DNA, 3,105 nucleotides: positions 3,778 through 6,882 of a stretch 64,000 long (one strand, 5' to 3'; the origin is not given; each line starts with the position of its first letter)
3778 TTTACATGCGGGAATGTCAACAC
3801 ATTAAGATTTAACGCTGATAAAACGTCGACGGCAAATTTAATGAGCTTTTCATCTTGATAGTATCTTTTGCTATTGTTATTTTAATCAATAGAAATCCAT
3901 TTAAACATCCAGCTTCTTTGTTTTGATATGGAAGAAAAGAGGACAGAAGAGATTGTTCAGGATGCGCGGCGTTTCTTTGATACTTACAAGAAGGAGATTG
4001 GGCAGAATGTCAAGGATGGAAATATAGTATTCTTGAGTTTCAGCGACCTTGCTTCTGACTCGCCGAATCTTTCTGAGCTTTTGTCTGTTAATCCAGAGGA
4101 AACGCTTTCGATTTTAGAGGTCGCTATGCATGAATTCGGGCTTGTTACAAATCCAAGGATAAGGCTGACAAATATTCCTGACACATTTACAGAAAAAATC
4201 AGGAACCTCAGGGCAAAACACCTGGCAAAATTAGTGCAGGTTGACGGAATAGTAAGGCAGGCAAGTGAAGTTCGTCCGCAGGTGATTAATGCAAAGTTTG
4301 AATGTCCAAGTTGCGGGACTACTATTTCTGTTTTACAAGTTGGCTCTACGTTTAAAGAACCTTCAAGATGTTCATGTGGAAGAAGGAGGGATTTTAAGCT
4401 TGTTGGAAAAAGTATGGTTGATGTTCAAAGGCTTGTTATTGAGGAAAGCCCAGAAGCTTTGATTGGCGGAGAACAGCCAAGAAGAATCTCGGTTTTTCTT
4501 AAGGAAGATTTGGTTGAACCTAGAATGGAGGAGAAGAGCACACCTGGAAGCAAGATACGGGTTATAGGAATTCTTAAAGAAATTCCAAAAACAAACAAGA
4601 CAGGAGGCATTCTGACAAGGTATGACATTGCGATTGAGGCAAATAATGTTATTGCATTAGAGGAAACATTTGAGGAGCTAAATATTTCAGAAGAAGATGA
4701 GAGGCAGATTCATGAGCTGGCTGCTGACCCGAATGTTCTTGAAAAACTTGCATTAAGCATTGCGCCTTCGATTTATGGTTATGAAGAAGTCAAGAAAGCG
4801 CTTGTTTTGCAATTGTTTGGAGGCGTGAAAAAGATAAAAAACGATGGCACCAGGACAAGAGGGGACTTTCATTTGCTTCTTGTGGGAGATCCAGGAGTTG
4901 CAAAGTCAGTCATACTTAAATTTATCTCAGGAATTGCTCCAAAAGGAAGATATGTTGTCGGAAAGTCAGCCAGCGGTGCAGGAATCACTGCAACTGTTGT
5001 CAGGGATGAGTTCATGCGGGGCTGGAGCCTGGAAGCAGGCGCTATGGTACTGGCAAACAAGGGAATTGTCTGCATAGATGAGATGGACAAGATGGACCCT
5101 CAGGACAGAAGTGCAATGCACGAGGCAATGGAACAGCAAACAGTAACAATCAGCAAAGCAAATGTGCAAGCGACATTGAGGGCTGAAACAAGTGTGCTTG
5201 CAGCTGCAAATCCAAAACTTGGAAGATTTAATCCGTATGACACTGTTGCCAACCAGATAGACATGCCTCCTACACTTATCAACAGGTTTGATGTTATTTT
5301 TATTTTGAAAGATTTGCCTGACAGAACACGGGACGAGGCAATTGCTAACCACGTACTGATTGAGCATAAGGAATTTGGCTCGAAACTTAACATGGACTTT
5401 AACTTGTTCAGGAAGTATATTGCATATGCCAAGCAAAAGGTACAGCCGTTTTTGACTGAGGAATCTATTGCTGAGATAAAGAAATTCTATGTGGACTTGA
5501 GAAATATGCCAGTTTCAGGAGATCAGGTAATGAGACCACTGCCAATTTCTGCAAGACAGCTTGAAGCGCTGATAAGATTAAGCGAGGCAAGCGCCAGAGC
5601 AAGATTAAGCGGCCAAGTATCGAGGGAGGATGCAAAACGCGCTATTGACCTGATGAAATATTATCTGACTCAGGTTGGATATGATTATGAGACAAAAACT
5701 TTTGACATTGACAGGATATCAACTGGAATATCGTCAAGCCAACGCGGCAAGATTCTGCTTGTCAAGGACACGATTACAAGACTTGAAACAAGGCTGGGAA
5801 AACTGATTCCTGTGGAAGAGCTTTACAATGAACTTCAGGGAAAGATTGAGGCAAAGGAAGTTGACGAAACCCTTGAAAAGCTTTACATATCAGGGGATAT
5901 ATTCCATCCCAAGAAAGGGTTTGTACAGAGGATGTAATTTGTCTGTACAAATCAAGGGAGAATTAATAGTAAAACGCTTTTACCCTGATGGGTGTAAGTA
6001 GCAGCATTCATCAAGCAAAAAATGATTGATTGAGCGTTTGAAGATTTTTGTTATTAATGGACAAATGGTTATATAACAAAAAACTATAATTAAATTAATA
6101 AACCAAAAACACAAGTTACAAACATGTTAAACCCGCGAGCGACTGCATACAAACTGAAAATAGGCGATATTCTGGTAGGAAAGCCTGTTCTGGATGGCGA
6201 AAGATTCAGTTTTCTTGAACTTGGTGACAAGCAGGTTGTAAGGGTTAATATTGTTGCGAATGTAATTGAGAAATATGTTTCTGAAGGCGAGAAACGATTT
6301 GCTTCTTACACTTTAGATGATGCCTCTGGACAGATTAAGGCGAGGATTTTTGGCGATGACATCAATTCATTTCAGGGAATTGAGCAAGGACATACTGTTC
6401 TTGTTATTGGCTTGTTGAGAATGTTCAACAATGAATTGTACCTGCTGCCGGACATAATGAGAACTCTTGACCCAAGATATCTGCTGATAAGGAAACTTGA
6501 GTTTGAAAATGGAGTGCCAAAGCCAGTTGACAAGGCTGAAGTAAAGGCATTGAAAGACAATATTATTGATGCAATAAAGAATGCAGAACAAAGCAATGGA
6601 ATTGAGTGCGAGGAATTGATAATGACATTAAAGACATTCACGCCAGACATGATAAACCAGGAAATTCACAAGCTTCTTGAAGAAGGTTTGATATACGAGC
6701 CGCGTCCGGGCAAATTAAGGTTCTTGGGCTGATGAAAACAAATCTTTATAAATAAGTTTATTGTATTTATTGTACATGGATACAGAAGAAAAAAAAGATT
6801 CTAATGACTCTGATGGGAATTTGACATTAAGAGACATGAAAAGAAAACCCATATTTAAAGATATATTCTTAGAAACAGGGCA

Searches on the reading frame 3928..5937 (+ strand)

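Call 85: search_protein_families(library=pfam, proteins=[window:3928-5937:+], max_evalue=0.00001)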
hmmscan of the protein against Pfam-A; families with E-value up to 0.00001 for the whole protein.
window:3928-5937:+ (669 aa): 5 families
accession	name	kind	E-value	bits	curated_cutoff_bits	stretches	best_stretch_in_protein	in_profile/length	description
PF00493.29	MCM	-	2.1e-92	308.7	23.3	1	258-479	2-223/224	MCM P-loop domain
PF17207.9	MCM_OB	-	3.4e-26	91.9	24.8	1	90-219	1-125/126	MCM OB domain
PF17855.7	MCM_lid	-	1.8e-25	89.7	27.4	1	493-578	2-85/87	MCM AAA-lid domain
PF01078.27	Mg_chelatase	-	3.1e-11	43.5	20.3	1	367-429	96-158/207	Magnesium chelatase, subunit ChlI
PF07726.17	AAA_3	-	1.6e-07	31.7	27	1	315-429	1-112/131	ATPase family associated with various cellular activities (AAA)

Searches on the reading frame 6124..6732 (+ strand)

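Call 85: search_protein_families(library=pfam, proteins=[window:6124-6732:+], max_evalue=0.00001)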
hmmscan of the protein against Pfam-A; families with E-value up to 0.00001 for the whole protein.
window:6124-6732:+ (202 aa): 1 family
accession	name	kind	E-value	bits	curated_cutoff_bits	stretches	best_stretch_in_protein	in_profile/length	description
PF01336.31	tRNA_anti-codon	-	8.7e-06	26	27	0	43-108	3-68/75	OB-fold nucleic acid binding domain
